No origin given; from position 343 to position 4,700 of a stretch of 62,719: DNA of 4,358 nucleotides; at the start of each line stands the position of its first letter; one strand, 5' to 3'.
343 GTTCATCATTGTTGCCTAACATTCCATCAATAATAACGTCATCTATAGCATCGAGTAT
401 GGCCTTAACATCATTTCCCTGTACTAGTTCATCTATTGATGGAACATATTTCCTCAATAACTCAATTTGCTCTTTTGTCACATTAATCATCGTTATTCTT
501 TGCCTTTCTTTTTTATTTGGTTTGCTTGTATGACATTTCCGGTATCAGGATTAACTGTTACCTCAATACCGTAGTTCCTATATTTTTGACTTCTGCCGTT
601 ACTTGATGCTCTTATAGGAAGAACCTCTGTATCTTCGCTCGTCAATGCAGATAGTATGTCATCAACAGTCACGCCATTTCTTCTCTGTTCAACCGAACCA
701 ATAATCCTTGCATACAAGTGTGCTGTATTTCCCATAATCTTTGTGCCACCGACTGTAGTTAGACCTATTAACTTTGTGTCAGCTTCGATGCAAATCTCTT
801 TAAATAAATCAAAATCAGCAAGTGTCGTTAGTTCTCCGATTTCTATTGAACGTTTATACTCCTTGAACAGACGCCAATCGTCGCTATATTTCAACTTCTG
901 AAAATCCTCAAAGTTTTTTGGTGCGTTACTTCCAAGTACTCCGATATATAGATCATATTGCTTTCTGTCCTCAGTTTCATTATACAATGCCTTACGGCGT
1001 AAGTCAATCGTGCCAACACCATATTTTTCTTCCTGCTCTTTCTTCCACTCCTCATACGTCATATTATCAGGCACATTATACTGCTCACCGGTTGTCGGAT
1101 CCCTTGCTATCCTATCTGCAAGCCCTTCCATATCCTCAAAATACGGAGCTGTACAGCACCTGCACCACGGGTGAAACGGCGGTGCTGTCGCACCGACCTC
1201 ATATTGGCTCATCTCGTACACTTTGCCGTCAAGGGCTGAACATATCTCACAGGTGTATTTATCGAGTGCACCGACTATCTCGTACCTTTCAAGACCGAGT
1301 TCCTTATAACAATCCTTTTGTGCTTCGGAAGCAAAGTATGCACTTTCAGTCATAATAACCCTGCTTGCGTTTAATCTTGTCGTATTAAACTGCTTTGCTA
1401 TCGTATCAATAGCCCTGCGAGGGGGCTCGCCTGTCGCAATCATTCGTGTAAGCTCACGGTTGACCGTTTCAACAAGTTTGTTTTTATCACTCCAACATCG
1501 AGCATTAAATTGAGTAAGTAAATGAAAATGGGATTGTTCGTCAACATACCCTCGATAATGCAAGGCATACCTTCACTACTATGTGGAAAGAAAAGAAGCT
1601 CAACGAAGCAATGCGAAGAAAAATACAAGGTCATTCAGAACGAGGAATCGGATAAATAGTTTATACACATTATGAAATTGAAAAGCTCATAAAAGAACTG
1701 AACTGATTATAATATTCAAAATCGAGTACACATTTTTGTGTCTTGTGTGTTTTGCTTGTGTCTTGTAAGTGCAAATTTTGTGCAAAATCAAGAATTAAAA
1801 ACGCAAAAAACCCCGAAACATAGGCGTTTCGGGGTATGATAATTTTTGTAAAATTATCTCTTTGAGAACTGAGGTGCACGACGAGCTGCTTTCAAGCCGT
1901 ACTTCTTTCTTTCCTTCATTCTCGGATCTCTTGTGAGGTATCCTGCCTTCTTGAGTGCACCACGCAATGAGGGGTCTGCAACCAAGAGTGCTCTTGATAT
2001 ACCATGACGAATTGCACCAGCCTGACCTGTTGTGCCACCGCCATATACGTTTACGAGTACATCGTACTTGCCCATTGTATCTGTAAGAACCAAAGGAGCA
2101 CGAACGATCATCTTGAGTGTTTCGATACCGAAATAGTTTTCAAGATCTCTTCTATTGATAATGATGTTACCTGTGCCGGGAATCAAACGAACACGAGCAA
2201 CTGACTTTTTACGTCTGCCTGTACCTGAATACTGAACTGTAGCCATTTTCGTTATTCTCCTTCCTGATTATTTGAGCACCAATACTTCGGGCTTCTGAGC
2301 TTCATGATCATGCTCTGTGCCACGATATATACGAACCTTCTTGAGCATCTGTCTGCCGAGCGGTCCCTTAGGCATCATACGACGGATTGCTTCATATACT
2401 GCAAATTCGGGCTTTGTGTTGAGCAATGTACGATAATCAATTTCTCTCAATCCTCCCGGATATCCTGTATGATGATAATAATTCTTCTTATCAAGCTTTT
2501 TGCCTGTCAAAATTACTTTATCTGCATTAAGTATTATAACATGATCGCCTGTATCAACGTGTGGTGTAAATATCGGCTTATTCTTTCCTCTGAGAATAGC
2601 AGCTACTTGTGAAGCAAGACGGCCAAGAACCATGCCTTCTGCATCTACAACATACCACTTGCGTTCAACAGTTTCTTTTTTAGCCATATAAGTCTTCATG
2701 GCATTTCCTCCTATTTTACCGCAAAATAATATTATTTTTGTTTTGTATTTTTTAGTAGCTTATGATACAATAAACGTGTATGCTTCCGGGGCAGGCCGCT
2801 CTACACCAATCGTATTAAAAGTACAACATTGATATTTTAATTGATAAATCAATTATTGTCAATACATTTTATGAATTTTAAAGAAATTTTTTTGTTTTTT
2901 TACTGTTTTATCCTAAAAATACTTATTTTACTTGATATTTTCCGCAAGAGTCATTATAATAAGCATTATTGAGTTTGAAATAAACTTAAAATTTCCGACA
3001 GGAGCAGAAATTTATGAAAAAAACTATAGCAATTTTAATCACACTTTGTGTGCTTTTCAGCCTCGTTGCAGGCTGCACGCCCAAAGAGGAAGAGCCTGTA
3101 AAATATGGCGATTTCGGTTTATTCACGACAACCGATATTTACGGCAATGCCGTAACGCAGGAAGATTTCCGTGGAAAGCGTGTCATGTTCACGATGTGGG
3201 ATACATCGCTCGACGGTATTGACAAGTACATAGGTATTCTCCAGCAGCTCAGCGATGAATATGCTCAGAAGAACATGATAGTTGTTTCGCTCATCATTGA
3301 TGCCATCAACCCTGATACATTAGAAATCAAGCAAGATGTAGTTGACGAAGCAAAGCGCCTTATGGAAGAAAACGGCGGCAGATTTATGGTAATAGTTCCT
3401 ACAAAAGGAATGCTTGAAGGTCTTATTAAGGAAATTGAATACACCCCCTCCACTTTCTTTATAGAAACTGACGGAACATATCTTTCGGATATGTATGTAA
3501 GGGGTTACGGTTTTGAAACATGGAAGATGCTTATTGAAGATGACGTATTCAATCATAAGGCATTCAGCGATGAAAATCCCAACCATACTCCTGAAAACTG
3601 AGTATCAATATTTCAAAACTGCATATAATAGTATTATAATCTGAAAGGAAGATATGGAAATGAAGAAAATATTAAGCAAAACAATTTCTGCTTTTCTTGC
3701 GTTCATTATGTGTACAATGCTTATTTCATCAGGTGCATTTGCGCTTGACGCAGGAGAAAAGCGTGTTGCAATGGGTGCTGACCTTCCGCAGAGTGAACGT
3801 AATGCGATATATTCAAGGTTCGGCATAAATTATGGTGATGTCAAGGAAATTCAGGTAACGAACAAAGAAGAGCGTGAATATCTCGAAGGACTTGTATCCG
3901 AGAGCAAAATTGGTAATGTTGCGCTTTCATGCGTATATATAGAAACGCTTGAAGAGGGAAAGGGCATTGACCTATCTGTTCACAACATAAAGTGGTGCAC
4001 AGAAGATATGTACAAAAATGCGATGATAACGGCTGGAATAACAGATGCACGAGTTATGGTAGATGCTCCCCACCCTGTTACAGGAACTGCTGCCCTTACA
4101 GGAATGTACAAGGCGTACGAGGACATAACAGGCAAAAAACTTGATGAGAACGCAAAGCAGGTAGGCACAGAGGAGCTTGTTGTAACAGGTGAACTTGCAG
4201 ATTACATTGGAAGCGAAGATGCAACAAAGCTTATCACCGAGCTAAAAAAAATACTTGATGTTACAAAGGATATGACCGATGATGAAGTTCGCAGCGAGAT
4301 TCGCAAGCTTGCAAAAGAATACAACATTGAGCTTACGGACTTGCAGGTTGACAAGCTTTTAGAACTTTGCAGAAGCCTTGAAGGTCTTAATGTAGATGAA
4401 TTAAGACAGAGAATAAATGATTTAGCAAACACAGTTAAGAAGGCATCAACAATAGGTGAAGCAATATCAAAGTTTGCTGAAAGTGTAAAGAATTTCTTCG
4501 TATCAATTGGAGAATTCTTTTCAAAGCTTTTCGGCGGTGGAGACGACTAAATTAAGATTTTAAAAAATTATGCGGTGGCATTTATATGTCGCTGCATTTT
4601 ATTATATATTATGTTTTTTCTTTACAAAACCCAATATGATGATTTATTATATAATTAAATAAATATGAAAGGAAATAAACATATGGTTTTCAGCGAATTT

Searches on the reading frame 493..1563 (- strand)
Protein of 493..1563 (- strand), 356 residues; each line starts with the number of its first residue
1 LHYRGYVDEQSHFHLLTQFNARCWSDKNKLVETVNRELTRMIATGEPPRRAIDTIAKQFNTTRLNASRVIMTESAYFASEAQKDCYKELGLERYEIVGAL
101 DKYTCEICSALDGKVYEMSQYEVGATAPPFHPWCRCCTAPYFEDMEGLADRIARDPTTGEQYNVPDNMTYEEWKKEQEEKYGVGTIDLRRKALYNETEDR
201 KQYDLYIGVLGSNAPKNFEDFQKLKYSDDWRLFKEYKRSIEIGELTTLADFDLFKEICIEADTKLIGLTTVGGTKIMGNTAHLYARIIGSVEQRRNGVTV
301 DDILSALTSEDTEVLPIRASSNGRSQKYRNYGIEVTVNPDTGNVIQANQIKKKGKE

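Call 71: search_protein_families(library=pfam, proteins=[window:493-1563:-], max_evalue=0.0001)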
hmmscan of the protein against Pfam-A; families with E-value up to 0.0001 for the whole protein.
window:493-1563:- (356 aa): 1 family
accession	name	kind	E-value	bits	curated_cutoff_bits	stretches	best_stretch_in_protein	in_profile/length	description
PF04233.19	Phage_Mu_F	-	3.4e-13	50.7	29.6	1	33-138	2-111/112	Phage Mu protein F like protein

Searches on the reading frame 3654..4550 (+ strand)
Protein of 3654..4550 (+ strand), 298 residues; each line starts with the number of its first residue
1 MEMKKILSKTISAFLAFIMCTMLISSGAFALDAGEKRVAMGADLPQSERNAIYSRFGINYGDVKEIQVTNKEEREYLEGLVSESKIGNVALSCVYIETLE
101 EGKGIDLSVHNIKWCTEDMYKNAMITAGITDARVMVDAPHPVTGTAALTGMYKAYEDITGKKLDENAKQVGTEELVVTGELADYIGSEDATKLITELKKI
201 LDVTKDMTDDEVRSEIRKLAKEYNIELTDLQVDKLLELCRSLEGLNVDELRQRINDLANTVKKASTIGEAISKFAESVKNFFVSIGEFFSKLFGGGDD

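Call 71: search_protein_families(library=pfam, proteins=[window:3654-4550:+], max_evalue=0.0001)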
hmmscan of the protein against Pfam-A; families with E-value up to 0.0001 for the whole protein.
window:3654-4550:+ (298 aa): 1 family
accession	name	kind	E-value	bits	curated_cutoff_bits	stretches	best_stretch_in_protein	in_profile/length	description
PF06207.16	DUF1002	-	7.3e-71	238.7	26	1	40-255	1-218/220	Protein of unknown function (DUF1002)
